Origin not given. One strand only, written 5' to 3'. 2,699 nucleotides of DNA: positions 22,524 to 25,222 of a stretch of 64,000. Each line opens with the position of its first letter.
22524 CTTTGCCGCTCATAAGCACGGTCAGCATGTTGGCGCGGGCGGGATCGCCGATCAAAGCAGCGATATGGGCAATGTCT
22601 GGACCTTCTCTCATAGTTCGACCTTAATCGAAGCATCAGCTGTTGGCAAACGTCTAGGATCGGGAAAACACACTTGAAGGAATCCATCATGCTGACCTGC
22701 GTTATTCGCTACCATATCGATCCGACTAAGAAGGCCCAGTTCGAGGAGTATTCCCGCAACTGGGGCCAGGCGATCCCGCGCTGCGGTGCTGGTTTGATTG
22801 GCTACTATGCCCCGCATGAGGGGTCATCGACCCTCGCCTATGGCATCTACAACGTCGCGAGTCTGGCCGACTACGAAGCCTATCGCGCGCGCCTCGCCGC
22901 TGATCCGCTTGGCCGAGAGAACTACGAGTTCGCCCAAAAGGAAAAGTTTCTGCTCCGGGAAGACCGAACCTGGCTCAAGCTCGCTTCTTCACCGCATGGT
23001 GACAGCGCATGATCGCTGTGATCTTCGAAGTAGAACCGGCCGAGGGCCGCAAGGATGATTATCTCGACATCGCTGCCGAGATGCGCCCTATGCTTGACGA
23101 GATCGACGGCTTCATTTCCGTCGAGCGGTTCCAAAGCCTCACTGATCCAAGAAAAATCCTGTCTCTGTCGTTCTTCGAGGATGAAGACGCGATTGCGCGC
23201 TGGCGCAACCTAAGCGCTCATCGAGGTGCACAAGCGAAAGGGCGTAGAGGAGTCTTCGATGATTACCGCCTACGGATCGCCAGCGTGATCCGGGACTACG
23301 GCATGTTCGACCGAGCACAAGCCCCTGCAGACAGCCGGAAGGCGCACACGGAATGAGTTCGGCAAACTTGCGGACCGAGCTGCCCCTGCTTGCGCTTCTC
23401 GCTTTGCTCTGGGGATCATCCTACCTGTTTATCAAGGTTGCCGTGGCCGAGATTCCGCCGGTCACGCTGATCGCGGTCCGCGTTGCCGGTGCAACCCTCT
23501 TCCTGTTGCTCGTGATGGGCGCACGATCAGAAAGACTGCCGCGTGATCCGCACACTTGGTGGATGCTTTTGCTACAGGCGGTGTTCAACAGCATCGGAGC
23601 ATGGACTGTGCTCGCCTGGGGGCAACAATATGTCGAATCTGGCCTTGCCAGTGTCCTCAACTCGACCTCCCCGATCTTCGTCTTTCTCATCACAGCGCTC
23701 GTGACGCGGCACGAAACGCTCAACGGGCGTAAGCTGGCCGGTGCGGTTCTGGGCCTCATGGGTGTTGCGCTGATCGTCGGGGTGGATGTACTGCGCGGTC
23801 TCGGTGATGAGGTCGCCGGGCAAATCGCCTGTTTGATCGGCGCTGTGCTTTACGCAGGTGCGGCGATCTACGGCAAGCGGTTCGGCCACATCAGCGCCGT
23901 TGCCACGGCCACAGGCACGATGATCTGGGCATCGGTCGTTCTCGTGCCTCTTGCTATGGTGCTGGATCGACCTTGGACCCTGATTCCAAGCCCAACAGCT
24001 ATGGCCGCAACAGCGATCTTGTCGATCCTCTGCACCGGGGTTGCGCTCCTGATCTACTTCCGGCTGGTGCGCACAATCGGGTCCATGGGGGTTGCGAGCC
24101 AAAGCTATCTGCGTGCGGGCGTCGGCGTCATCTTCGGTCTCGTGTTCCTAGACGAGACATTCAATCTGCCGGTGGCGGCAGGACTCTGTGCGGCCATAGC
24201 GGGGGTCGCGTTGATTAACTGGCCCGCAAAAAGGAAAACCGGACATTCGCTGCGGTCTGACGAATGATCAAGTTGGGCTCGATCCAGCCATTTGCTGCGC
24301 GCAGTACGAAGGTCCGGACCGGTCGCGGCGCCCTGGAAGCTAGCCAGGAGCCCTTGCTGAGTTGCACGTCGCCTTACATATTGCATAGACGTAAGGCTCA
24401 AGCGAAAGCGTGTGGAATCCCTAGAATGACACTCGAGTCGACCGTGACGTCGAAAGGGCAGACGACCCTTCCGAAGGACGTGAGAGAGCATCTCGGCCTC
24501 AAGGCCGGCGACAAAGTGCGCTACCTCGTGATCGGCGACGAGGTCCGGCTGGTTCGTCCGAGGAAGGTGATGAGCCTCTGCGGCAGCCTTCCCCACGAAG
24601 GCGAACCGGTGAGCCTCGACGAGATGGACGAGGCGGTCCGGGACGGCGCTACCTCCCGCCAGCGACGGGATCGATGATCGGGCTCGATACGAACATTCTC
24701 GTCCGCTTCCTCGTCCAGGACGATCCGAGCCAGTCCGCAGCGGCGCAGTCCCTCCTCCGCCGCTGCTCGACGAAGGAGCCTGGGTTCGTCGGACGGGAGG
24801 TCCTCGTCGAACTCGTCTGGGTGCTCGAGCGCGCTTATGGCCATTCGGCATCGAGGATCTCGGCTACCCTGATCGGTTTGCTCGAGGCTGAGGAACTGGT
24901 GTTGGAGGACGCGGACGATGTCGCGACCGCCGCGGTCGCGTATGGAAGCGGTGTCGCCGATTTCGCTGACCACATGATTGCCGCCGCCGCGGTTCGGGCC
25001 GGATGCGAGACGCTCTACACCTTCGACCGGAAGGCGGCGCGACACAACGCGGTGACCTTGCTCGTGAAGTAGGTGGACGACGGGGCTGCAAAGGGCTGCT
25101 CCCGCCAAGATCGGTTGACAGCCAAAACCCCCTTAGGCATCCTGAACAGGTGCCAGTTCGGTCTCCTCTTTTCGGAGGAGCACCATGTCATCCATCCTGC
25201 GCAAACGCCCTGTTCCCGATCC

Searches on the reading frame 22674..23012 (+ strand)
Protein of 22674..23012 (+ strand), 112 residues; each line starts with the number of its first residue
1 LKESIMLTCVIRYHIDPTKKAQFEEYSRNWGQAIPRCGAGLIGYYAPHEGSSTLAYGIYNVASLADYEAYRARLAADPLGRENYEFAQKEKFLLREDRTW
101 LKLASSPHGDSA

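Call 97: search_protein_families(library=pfam, proteins=[window:22674-23012:+], max_evalue=0.01)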
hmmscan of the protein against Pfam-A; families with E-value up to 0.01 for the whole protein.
window:22674-23012:+ (112 aa): 1 family
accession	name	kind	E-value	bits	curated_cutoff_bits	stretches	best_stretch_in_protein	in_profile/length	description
PF07978.19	NIPSNAP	-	2.3e-24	85.9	22.3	1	11-107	4-102/102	NIPSNAP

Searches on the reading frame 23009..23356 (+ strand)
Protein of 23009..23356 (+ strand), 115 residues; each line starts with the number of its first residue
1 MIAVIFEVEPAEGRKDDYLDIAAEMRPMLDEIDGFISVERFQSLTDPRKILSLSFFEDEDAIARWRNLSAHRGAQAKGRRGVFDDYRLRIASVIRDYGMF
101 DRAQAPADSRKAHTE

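Call 97: search_protein_families(library=pfam, proteins=[window:23009-23356:+], max_evalue=0.01)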
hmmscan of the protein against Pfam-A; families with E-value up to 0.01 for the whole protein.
window:23009-23356:+ (115 aa): 1 family
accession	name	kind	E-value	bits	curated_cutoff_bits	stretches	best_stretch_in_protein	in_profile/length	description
PF03992.22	ABM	-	2.4e-16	60.1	23.1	1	1-76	1-77/78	Antibiotic biosynthesis monooxygenase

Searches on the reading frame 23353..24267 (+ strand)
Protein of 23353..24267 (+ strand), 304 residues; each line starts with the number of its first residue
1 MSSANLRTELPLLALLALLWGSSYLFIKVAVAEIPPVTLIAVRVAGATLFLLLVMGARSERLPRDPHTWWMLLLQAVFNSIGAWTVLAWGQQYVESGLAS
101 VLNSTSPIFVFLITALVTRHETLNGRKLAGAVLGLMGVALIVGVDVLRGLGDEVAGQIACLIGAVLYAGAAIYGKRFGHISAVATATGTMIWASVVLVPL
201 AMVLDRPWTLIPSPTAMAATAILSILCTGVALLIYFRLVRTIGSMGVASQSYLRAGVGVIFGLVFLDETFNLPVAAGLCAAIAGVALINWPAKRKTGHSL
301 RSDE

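Call 30: search_protein_families(library=pfam, proteins=[window:23353-24267:+], max_evalue=0.001)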
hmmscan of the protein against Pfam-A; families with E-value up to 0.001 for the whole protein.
window:23353-24267:+ (304 aa): 1 family
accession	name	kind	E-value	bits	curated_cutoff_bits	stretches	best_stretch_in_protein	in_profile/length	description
PF00892.27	EamA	-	9.3e-35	120.3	28.2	2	12-142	6-134/135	EamA-like transporter family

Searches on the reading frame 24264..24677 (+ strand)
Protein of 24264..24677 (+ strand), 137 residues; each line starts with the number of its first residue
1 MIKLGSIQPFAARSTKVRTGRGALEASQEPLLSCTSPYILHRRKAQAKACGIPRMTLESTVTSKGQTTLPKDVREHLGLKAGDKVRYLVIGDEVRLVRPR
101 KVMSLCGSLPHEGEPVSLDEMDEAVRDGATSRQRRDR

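Call 97: search_protein_families(library=pfam, proteins=[window:24264-24677:+], max_evalue=0.01)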
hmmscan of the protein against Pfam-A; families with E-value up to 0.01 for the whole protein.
window:24264-24677:+ (137 aa): 2 families
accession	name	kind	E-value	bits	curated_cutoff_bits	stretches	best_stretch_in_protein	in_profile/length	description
PF04014.23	MazE_antitoxin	-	9.6e-11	41.9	24.7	1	60-101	3-44/48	Antidote-toxin recognition MazE, bacterial antitoxin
PF15937.10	PrlF_antitoxin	-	9.6e-07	29.3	32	1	58-92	1-35/99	prlF antitoxin for toxin YhaV_toxin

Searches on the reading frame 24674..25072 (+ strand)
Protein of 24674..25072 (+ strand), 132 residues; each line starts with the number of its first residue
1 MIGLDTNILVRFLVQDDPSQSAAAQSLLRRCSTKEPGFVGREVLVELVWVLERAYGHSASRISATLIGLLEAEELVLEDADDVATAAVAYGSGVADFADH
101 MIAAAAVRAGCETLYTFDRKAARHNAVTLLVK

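Call 97: search_protein_families(library=pfam, proteins=[window:24674-25072:+], max_evalue=0.01)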
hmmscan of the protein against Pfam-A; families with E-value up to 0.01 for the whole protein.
window:24674-25072:+ (132 aa): 2 families
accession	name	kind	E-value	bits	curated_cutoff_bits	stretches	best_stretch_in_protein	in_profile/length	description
PF01850.27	PIN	-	1.1e-12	49.1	23.6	1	4-123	3-116/120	PIN domain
PF13470.12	PIN_3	-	2.9e-08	35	27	1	4-120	4-115/115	PIN domain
